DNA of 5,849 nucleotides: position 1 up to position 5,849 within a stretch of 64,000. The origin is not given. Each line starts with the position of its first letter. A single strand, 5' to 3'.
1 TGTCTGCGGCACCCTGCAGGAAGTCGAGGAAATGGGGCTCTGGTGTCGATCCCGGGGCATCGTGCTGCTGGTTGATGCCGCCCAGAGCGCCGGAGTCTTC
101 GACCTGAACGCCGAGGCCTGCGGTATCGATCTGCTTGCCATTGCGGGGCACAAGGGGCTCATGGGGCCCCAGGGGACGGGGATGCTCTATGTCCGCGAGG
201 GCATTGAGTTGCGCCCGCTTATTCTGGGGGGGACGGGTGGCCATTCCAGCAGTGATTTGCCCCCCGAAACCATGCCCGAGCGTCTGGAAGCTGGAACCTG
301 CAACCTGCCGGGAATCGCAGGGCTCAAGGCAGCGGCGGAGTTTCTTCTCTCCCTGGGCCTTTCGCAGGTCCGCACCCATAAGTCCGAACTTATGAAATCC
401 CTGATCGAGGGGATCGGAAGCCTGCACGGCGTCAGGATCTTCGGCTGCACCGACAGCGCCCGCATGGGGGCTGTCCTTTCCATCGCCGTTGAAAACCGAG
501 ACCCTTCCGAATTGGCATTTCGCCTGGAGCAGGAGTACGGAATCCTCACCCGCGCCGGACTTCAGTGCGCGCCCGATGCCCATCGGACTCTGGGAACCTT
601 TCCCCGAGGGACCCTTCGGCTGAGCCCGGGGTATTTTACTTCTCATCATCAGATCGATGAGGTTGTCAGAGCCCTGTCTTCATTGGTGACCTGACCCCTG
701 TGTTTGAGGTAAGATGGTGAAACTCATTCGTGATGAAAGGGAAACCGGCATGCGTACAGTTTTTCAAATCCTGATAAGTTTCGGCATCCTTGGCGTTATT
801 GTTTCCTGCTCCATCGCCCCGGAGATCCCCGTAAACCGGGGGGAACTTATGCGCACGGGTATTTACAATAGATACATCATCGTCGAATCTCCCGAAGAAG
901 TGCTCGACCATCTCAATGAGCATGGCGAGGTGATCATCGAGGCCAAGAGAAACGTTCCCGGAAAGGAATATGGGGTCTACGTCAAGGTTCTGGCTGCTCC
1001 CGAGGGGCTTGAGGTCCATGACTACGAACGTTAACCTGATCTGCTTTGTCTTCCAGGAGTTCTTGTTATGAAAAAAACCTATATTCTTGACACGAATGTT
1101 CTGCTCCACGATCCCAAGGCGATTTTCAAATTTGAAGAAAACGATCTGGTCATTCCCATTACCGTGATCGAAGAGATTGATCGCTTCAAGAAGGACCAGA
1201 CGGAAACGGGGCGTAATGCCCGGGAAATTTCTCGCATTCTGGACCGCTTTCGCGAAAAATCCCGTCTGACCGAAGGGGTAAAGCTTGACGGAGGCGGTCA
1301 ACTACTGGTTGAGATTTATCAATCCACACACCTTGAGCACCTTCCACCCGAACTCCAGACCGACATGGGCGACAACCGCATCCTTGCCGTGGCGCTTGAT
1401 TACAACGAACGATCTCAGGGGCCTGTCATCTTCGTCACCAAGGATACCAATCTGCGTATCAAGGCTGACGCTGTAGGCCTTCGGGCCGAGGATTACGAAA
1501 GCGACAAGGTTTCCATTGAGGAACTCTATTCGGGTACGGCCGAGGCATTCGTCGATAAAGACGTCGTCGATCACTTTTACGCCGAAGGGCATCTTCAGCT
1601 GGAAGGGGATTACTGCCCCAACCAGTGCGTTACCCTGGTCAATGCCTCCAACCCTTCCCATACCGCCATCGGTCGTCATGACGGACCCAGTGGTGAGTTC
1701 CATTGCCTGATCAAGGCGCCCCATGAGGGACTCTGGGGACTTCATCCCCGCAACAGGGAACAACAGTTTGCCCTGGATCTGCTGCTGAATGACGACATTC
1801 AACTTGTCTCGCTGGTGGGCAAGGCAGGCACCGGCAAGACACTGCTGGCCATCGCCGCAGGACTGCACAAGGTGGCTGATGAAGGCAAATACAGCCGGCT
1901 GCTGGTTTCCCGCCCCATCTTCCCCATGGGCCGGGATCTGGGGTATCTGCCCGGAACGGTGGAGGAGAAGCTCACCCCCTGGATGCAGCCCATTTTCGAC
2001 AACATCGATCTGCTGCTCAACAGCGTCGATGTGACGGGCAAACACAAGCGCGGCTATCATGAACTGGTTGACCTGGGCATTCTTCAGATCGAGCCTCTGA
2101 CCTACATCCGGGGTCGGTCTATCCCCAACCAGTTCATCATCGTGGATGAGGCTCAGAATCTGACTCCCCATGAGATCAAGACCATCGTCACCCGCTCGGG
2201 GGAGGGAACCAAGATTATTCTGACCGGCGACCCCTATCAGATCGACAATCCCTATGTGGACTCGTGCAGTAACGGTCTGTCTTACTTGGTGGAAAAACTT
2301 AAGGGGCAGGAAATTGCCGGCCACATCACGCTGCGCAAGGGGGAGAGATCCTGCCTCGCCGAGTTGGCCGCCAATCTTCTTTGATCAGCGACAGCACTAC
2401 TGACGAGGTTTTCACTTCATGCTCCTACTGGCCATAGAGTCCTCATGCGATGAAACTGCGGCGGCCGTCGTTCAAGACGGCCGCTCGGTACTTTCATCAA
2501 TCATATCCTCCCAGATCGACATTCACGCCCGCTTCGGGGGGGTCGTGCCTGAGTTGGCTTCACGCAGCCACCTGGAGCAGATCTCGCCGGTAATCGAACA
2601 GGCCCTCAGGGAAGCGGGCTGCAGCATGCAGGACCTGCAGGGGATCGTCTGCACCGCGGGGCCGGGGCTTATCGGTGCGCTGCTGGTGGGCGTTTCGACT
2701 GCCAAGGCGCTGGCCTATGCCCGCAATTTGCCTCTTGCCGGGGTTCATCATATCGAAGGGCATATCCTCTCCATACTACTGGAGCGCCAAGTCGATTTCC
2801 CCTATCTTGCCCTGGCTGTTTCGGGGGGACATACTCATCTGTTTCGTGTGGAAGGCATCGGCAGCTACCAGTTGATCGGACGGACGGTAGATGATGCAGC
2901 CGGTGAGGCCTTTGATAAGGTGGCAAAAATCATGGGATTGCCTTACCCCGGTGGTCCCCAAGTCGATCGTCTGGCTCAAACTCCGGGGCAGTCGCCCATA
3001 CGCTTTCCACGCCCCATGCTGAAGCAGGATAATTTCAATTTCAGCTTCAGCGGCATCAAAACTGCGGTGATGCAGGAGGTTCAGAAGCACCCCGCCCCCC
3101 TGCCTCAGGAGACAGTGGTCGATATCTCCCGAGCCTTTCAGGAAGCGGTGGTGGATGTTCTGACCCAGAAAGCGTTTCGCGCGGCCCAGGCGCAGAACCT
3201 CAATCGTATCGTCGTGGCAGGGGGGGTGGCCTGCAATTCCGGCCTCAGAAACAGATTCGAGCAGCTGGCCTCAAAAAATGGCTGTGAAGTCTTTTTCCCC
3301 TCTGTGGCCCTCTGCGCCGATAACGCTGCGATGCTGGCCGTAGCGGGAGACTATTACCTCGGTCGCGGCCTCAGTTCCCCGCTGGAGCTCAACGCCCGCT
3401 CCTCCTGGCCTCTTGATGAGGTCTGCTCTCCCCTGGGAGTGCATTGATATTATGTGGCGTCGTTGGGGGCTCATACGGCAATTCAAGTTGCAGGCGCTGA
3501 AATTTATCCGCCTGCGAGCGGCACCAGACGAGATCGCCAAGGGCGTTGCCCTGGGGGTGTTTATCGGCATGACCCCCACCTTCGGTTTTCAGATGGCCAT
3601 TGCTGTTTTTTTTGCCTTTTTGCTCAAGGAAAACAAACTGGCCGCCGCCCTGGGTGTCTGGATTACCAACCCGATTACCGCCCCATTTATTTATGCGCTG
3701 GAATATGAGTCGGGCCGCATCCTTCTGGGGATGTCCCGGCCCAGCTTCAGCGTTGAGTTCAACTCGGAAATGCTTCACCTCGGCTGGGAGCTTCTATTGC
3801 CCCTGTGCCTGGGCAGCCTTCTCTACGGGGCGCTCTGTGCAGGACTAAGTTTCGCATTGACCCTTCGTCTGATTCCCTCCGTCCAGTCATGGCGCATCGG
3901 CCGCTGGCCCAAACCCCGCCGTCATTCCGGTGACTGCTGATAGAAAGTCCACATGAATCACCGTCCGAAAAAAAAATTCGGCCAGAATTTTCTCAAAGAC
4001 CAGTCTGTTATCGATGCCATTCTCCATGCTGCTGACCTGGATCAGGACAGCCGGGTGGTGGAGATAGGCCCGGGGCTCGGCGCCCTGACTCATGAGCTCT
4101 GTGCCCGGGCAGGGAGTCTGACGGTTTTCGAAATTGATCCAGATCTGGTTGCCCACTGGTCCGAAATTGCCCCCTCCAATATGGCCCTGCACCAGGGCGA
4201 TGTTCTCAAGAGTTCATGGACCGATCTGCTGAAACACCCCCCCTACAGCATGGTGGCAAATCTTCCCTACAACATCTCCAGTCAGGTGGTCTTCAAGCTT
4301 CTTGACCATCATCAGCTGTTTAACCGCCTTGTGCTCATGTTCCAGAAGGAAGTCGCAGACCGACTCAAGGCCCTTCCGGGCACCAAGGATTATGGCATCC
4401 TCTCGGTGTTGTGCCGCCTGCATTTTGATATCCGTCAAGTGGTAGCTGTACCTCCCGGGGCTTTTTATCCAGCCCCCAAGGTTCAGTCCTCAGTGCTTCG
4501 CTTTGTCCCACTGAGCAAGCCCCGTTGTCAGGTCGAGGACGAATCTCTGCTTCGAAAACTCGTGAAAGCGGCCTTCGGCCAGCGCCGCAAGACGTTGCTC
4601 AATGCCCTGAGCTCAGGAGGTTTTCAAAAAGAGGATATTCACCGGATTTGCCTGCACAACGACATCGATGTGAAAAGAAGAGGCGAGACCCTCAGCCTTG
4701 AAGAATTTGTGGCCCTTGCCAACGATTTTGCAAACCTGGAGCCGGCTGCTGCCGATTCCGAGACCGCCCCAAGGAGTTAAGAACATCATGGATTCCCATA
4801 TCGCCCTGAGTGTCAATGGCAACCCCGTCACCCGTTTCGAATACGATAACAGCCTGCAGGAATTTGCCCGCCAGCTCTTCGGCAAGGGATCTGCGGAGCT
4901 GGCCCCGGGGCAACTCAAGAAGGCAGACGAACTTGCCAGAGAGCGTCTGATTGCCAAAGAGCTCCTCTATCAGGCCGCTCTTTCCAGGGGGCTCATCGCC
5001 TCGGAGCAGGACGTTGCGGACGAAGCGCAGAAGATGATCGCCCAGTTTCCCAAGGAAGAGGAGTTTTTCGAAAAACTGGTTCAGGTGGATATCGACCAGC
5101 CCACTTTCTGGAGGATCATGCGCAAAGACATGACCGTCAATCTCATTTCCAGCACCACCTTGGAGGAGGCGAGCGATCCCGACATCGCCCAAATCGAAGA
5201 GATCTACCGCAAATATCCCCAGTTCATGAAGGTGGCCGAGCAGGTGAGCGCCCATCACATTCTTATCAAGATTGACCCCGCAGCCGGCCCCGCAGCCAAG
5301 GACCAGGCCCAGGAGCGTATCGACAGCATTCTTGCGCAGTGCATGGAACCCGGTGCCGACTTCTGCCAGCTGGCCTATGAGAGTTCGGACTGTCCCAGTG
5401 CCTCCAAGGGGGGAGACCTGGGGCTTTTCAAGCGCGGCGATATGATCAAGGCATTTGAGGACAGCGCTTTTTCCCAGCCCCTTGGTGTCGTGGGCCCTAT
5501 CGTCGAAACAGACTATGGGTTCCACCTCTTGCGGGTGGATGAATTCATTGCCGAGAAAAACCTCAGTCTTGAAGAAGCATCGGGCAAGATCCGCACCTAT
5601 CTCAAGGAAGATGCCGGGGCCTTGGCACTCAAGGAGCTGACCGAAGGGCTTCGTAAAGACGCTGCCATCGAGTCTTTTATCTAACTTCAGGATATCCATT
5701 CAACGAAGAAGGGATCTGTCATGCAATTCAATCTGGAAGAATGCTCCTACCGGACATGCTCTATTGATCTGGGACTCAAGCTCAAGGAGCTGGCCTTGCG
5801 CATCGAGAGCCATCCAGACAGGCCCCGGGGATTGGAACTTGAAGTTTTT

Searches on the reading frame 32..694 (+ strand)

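Call 56: search_protein_families(library=pfam, proteins=[window:32-694:+], max_evalue=0.00001)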
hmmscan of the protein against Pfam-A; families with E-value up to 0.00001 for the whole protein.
window:32-694:+ (220 aa): 1 family
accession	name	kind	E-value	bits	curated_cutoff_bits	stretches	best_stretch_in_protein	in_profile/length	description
PF00266.25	Aminotran_5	-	4.3e-40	138.3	21.5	1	5-210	165-370/371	Aminotransferase class-V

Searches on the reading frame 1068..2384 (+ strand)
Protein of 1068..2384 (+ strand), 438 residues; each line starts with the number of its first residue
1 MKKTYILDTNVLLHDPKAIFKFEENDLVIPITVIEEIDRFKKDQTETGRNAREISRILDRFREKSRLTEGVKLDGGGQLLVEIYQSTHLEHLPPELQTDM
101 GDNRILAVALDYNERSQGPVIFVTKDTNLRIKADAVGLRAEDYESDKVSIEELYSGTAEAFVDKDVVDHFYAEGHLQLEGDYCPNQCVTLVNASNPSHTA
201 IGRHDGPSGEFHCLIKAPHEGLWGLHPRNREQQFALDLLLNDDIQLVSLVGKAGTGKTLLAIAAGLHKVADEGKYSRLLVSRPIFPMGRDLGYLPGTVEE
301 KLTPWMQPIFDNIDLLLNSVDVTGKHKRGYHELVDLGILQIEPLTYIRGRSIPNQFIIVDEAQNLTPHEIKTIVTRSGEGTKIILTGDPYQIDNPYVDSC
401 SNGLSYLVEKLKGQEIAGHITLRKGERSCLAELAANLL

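Call 55: search_protein_families(library=pfam, proteins=[window:1068-2384:+], max_evalue=0.00001)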
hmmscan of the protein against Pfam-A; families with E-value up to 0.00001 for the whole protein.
window:1068-2384:+ (438 aa): 4 families
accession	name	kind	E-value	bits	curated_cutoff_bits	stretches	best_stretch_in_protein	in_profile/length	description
PF02562.22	PhoH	-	7.3e-49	166.5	27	1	226-424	3-188/205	PhoH-like protein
PF13638.12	PIN_4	-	2.3e-37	128.7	21.9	1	5-144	1-132/132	PIN domain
PF13604.12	AAA_30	-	4.8e-08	33.4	27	0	353-392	88-128/191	AAA domain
PF13401.12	AAA_22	-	7.6e-06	26.7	27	0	246-391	7-125/130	AAA domain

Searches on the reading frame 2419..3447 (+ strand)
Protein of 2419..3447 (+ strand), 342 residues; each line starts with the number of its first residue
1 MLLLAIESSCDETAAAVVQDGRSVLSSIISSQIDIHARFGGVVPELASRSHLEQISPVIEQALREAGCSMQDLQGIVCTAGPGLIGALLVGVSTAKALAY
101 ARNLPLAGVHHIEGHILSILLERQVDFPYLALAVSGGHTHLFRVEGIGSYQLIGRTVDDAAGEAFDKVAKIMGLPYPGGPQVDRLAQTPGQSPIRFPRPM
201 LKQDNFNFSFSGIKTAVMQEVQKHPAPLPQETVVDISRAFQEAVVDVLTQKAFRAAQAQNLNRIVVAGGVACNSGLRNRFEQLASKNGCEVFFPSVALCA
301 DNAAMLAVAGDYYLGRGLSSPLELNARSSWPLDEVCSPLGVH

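Call 55: search_protein_families(library=pfam, proteins=[window:2419-3447:+], max_evalue=0.00001)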
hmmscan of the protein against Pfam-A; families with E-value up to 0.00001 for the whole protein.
window:2419-3447:+ (342 aa): 2 families
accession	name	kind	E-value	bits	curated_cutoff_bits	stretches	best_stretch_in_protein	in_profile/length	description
PF00814.31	TsaD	-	2.4e-96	322.9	24.8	1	24-307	2-263/264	tRNA N6-adenosine threonylcarbamoyltransferase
PF22521.2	HypF_C_2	-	4.2e-08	33.7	27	1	230-302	163-235/241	Carbamoyltransferase, Kae1-like Domain, second subdomain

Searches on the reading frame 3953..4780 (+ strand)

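Call 55: search_protein_families(library=pfam, proteins=[window:3953-4780:+], max_evalue=0.00001)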
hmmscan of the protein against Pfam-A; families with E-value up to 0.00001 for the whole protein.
window:3953-4780:+ (275 aa): 1 family
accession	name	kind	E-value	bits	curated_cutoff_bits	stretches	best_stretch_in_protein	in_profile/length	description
PF00398.26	RrnaAD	-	1e-59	202.3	24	1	3-253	2-261/263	Ribosomal RNA adenine dimethylase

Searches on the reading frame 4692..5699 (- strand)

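Call 55: search_protein_families(library=pfam, proteins=[window:4692-5699:-], max_evalue=0.00001)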
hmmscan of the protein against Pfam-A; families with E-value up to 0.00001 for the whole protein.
window:4692-5699:- (335 aa): 0 families

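Call 78: search_protein_families(library=pfam, proteins=[window:4692-5699:-], max_evalue=1)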
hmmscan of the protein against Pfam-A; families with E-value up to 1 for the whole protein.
window:4692-5699:- (335 aa): 2 families
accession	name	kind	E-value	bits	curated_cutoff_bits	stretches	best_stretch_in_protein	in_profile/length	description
PF13191.12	AAA_16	-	0.093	13.7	32.6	0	228-283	25-85/167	AAA ATPase domain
PF12785.12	VESA1_N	-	0.31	10.3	22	1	72-115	23-62/448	Variant erythrocyte surface antigen-1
